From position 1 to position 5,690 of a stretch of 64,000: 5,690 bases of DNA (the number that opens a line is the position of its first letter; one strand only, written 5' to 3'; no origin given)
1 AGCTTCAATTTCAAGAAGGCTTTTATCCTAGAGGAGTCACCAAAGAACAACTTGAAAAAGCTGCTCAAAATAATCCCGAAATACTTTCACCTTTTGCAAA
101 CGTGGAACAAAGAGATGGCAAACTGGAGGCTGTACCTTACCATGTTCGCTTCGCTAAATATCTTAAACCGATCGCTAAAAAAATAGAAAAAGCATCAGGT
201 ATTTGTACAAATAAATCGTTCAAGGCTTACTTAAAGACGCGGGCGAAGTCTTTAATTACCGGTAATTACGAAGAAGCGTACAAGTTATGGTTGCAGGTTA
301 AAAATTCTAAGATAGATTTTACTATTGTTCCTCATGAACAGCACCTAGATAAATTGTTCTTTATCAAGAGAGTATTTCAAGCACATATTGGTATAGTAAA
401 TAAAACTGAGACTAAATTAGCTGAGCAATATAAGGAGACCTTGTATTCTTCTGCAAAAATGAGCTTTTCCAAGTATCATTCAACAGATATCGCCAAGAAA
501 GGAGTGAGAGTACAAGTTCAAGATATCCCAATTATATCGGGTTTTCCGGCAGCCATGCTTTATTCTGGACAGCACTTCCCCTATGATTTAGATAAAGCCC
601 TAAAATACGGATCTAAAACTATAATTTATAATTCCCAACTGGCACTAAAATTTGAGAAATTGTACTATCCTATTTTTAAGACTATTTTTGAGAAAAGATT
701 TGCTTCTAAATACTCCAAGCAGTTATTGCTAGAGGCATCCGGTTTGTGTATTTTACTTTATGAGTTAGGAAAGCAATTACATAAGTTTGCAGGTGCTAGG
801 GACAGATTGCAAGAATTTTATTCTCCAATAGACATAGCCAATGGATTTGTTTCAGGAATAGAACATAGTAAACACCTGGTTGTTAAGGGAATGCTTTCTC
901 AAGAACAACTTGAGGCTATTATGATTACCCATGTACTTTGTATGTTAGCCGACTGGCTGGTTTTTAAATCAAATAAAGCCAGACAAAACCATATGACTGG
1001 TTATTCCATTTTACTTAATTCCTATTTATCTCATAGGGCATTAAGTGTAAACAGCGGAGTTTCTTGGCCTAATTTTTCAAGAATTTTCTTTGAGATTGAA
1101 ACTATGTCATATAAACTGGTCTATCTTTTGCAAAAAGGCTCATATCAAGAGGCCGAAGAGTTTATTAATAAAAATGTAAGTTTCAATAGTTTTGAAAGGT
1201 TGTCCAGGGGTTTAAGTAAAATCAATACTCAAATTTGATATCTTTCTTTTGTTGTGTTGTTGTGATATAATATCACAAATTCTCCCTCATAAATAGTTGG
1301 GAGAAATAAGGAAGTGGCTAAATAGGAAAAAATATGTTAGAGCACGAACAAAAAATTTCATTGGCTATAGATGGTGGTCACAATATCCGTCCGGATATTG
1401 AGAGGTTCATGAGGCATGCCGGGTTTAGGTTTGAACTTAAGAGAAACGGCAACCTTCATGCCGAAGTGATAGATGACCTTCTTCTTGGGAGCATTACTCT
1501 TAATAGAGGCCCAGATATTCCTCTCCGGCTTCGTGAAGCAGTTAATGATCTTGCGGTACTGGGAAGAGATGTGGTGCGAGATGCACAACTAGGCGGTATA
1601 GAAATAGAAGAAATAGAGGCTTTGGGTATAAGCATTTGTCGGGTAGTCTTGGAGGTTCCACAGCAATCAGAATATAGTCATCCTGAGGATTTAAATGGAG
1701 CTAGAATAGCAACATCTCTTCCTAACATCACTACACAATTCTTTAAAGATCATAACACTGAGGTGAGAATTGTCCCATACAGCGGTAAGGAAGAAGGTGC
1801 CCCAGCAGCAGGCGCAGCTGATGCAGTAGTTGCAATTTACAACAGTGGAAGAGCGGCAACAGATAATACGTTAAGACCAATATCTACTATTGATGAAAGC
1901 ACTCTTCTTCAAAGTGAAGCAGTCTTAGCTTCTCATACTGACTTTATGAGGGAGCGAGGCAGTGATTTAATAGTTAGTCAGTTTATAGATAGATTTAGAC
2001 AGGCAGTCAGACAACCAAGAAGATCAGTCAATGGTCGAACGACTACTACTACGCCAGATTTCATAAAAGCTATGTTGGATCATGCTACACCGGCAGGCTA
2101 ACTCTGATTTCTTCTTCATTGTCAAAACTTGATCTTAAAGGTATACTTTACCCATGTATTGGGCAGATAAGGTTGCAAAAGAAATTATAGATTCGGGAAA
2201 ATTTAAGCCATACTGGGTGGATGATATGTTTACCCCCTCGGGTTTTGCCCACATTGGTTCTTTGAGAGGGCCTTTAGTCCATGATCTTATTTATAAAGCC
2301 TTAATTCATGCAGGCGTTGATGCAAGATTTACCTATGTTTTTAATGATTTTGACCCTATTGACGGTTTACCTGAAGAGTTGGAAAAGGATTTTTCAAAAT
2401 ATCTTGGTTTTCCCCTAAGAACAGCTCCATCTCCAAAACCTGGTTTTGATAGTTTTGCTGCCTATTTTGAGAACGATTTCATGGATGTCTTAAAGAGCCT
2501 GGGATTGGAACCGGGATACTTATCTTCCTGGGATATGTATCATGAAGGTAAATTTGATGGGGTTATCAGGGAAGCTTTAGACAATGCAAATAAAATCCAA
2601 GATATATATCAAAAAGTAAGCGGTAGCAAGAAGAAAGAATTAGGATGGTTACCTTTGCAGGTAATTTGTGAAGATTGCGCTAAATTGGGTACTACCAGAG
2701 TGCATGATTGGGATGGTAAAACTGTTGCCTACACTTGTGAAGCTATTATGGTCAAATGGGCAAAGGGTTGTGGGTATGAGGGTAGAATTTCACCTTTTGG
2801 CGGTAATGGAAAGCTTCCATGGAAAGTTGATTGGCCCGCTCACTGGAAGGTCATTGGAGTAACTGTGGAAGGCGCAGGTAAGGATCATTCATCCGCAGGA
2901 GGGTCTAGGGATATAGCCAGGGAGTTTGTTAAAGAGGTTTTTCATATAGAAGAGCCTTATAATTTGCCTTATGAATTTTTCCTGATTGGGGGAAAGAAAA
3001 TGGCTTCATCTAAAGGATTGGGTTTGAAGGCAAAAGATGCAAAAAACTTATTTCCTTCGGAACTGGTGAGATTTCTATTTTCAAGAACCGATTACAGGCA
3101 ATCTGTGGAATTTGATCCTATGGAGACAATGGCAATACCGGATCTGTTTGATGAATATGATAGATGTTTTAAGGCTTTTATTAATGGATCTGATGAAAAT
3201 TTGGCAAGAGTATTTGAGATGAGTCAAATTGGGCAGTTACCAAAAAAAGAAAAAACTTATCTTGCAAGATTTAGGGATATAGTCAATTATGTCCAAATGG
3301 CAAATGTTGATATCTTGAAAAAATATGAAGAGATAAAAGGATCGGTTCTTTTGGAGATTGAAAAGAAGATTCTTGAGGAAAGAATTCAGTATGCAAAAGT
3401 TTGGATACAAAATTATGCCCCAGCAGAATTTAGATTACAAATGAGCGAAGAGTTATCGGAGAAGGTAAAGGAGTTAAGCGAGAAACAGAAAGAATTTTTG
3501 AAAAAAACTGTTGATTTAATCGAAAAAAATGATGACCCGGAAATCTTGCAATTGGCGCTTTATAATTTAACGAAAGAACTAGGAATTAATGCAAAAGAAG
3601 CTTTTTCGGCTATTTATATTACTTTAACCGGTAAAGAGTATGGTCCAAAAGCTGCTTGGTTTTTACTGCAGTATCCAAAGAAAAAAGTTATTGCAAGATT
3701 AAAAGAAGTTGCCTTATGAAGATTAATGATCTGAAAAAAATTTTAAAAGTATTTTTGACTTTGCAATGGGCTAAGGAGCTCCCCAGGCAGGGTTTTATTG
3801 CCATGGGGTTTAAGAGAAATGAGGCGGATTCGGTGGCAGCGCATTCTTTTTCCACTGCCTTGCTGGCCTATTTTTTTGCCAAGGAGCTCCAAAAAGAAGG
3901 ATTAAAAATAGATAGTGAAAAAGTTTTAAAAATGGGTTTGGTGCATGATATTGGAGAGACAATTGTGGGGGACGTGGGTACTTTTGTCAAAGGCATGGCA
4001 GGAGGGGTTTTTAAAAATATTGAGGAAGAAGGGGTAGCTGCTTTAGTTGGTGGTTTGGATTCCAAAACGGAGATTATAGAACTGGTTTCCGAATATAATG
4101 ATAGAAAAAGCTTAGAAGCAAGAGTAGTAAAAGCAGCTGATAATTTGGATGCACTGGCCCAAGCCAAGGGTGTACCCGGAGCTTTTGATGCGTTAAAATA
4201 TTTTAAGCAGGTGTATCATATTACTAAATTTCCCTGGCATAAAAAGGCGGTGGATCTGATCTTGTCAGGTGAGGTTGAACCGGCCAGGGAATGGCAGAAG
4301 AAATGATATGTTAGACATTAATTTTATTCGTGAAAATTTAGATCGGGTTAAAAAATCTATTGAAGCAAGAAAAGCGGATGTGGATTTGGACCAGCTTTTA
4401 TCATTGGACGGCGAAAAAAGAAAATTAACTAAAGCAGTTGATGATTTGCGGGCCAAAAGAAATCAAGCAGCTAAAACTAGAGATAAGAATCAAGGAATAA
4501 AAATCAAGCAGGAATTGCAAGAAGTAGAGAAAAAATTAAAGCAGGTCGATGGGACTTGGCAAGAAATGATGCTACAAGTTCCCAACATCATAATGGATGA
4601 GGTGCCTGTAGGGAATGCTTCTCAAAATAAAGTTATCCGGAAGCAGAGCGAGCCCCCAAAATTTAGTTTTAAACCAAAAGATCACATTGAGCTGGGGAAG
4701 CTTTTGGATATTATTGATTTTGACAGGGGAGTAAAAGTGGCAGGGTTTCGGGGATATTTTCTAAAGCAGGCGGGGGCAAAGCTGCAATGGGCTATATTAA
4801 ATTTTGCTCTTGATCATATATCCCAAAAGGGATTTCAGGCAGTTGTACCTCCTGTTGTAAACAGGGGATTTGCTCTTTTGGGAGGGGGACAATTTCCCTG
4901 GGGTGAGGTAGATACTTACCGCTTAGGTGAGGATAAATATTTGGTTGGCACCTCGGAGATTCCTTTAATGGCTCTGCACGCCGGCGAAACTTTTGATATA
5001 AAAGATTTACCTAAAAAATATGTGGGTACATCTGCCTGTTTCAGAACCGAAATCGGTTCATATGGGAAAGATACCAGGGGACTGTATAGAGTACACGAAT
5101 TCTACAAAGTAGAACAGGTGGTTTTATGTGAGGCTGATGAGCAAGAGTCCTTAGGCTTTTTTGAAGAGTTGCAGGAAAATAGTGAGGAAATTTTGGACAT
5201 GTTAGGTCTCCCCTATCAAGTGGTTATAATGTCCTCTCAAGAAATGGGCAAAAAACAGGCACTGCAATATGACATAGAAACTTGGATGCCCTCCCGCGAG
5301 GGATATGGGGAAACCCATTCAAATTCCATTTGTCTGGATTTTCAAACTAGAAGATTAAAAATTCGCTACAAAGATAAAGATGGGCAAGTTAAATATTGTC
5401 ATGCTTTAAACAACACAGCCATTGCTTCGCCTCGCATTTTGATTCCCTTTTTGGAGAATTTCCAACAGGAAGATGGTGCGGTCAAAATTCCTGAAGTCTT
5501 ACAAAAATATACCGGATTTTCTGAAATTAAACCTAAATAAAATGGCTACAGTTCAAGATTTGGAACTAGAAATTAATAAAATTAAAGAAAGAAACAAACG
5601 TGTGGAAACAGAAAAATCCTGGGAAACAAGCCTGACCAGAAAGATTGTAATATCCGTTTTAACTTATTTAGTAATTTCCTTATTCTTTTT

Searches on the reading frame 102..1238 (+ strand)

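Call 57: search_protein_families(library=pfam, proteins=[window:102-1238:+], max_evalue=0.001)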
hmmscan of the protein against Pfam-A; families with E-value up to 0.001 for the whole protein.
window:102-1238:+ (378 aa): 1 family
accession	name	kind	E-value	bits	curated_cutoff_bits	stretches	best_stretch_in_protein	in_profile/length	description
PF04571.19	Lipin_N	-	0.00081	19.8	25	0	2-38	33-67/103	lipin, N-terminal conserved region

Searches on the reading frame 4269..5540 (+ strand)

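Call 57: search_protein_families(library=pfam, proteins=[window:4269-5540:+], max_evalue=0.001)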
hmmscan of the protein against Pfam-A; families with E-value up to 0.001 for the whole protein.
window:4269-5540:+ (423 aa): 2 families
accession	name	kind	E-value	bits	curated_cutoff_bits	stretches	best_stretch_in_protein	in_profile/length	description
PF00587.30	tRNA-synt_2b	-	1.4e-26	94.1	29.3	1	219-397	7-178/179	tRNA synthetase class II core domain (G, H, P, S and T)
PF02403.27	Seryl_tRNA_N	-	1.5e-18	67.5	28.2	1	14-107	1-107/108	Seryl-tRNA synthetase N-terminal domain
